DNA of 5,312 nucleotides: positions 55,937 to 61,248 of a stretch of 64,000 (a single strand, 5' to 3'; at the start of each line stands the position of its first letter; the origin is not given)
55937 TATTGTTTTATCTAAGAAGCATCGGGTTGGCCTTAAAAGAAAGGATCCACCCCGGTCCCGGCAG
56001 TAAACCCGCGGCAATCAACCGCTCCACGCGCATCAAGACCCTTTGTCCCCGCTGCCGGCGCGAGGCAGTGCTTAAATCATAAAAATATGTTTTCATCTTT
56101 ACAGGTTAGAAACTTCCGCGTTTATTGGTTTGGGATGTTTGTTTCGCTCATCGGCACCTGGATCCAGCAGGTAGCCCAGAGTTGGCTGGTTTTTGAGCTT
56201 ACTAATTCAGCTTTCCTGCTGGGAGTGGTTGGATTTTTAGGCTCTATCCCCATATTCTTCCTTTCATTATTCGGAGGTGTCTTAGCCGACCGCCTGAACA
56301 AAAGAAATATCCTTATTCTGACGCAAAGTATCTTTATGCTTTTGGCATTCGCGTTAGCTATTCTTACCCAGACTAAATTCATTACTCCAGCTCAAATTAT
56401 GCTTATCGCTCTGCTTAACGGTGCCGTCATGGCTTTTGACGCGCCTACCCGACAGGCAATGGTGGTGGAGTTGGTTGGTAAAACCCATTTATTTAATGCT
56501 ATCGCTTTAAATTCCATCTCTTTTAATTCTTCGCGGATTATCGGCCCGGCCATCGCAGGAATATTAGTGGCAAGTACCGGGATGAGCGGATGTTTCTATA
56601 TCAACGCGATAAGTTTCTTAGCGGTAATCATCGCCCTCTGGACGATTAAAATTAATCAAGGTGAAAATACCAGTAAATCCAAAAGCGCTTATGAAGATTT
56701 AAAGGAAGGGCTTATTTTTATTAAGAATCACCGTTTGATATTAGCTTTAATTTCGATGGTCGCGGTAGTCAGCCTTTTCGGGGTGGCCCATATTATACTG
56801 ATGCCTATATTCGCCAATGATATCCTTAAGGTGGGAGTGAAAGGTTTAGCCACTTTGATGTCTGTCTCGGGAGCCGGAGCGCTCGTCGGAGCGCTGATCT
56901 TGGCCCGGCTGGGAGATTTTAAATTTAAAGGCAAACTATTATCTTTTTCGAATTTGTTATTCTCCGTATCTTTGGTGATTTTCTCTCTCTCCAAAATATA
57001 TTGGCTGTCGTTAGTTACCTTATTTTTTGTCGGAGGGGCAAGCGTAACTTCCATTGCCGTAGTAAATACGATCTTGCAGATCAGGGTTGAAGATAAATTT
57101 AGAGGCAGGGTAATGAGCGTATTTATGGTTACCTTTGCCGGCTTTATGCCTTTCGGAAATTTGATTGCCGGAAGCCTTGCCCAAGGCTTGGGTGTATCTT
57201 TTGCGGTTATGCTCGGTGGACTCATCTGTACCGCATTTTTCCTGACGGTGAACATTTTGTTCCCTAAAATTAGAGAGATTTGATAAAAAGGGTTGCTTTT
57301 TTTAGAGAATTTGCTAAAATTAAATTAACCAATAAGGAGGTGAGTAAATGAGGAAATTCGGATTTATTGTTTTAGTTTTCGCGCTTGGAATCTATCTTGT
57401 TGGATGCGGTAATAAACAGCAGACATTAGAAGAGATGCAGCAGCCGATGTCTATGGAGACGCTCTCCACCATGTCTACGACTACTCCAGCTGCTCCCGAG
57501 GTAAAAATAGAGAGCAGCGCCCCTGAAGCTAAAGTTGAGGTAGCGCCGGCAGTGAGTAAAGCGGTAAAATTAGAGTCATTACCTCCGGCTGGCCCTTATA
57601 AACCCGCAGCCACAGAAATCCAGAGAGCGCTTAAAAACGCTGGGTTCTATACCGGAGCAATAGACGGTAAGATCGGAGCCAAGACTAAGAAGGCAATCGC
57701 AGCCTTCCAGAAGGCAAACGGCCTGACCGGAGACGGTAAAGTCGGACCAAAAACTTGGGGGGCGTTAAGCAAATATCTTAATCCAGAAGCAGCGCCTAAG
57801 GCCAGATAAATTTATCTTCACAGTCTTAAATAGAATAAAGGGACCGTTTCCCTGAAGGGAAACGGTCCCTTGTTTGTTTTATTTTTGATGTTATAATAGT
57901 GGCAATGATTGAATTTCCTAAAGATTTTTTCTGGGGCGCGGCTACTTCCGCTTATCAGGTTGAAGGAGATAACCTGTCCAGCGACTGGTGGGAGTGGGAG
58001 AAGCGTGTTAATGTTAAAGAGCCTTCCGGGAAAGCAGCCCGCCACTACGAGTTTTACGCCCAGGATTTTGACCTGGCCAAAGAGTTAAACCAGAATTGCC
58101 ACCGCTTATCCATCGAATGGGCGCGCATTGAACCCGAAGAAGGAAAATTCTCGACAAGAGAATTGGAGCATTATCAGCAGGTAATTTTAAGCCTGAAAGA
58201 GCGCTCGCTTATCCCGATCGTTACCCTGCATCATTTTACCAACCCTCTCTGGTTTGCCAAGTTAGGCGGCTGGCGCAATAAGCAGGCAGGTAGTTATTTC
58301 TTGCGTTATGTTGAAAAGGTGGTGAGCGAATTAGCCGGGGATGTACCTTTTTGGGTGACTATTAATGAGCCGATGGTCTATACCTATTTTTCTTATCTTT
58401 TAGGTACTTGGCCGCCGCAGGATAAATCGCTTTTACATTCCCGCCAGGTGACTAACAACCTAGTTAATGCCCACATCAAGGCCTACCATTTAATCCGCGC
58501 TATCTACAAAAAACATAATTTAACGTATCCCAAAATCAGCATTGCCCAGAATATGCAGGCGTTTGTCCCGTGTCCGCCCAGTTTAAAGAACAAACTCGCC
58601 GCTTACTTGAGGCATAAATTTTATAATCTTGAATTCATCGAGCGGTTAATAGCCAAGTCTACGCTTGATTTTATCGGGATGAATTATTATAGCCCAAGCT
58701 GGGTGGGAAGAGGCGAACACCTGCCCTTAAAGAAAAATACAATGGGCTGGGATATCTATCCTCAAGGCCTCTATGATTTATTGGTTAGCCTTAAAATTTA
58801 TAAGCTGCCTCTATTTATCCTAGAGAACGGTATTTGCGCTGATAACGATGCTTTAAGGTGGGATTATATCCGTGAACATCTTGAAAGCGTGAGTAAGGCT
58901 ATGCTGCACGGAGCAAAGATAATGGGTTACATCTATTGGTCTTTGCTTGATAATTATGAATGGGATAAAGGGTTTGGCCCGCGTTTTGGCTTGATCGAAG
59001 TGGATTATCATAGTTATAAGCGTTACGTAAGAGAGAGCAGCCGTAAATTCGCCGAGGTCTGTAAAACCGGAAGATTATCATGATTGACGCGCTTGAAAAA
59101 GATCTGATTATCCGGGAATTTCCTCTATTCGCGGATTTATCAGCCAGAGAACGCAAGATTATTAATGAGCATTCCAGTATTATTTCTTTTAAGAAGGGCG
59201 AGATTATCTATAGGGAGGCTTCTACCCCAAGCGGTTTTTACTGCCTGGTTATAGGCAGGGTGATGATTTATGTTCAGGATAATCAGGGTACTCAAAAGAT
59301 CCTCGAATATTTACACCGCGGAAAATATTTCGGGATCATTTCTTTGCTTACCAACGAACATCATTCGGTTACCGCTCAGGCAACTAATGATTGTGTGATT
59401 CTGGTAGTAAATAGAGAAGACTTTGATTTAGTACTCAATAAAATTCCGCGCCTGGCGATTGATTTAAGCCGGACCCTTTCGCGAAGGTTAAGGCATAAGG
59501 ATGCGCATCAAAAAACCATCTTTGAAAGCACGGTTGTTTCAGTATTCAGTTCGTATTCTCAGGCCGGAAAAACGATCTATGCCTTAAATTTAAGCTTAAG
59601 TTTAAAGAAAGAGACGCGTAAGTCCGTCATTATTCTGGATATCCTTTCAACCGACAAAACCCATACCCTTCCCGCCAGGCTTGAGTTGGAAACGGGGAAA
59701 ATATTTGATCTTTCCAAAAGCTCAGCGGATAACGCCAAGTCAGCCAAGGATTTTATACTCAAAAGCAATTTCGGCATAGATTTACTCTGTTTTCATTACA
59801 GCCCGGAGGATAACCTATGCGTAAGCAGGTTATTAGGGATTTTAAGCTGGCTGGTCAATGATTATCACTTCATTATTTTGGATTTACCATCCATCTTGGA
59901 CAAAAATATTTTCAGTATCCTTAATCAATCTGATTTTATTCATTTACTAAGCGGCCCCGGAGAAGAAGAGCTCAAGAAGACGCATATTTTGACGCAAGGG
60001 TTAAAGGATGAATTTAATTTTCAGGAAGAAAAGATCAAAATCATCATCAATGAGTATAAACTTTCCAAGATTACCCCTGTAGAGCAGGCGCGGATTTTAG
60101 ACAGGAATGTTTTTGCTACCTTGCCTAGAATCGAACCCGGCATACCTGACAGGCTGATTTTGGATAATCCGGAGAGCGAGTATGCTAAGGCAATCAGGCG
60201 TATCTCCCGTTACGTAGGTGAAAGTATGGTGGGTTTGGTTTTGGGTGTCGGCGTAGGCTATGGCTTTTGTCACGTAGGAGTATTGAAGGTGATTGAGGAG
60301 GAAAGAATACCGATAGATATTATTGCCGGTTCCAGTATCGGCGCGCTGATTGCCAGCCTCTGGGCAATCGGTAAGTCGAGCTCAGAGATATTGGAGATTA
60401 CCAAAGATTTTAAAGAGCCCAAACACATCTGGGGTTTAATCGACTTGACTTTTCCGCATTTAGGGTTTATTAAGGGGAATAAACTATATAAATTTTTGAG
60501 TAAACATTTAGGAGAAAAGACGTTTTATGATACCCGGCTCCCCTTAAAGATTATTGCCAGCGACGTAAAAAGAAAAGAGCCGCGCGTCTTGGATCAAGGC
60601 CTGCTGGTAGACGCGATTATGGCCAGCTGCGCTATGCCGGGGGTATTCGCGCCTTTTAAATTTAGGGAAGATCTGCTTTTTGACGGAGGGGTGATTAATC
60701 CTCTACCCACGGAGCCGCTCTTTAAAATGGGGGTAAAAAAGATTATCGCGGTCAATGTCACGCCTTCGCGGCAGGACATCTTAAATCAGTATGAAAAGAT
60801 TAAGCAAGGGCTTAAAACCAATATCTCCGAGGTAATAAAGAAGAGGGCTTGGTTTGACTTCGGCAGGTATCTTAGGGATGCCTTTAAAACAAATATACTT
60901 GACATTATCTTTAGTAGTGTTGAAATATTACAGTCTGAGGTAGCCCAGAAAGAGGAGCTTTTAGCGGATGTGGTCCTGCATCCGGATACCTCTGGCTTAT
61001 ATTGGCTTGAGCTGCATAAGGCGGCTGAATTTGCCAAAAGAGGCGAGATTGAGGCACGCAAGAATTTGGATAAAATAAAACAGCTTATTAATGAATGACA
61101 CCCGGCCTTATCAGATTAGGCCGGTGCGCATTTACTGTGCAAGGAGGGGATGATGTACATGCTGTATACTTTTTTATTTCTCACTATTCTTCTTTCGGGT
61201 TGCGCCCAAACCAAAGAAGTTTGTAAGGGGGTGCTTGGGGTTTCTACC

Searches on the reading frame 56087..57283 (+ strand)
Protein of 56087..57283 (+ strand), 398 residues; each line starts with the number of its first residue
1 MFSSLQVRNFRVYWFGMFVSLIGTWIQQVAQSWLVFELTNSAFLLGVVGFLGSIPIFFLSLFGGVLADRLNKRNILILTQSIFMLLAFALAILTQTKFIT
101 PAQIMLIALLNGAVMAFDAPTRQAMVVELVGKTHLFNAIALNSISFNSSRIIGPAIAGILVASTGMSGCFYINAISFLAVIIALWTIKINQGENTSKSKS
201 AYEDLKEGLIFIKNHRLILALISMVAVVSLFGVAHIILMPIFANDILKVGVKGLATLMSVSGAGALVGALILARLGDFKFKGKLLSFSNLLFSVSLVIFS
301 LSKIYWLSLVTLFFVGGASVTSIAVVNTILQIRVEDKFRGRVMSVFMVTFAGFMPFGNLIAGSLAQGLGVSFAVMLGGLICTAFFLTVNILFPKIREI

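Call 7: search_protein_families(library=pfam, proteins=[window:56087-57283:+])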
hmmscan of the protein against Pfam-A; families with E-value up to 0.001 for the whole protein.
window:56087-57283:+ (398 aa): 2 families
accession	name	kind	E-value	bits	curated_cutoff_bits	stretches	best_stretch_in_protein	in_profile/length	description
PF05977.19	MFS_3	-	1.3e-68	232.2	27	1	2-388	4-391/524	Transmembrane secretion effector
PF07690.21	MFS_1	-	2.9e-40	138.7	33.4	2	14-350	2-339/347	Major Facilitator Superfamily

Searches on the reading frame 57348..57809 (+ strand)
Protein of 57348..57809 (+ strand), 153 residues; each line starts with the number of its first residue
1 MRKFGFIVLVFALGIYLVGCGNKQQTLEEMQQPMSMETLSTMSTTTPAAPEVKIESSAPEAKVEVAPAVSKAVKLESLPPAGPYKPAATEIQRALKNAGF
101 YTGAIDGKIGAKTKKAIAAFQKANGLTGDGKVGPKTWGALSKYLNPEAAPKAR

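Call 64: search_protein_families(library=pfam, proteins=[window:57348-57809:+])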
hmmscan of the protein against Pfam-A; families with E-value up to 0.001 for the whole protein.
window:57348-57809:+ (153 aa): 3 families
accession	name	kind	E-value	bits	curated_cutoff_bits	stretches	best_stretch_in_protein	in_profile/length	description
PF01471.23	PG_binding_1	-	6.2e-19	68.4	23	1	88-140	5-57/57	Putative peptidoglycan binding domain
PF09374.15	PG_binding_3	-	1.9e-05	25.2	24.6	0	116-141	2-32/76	Predicted Peptidoglycan domain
PF08823.16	PG_binding_2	-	4.7e-05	24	21.1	1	88-144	18-74/74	Putative peptidoglycan binding domain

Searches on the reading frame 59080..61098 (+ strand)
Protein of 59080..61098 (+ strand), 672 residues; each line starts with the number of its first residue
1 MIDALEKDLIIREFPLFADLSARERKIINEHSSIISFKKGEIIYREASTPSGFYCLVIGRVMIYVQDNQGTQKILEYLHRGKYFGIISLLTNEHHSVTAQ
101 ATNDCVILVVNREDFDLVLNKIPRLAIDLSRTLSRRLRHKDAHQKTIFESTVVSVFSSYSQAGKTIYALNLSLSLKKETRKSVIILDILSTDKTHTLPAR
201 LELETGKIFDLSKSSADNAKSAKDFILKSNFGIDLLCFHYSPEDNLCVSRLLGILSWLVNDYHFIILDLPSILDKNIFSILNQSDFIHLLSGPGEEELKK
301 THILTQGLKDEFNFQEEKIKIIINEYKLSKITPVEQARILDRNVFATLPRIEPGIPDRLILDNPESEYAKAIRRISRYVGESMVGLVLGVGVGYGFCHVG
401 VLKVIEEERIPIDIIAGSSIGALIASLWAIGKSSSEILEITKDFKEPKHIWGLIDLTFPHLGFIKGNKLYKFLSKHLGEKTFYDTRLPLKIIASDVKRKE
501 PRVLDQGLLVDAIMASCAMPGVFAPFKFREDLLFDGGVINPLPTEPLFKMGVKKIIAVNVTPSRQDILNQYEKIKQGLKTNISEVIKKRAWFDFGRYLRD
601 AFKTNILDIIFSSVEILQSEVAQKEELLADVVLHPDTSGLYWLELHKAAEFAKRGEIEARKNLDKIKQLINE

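Call 64: search_protein_families(library=pfam, proteins=[window:59080-61098:+])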
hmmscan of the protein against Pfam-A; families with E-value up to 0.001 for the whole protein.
window:59080-61098:+ (672 aa): 2 families
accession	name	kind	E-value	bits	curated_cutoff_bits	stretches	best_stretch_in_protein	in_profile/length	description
PF01734.28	Patatin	-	5e-30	105.6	27.7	1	386-547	1-190/191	Patatin-like phospholipase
PF00027.35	cNMP_binding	-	8.4e-20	71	27.5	1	35-119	2-86/89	Cyclic nucleotide-binding domain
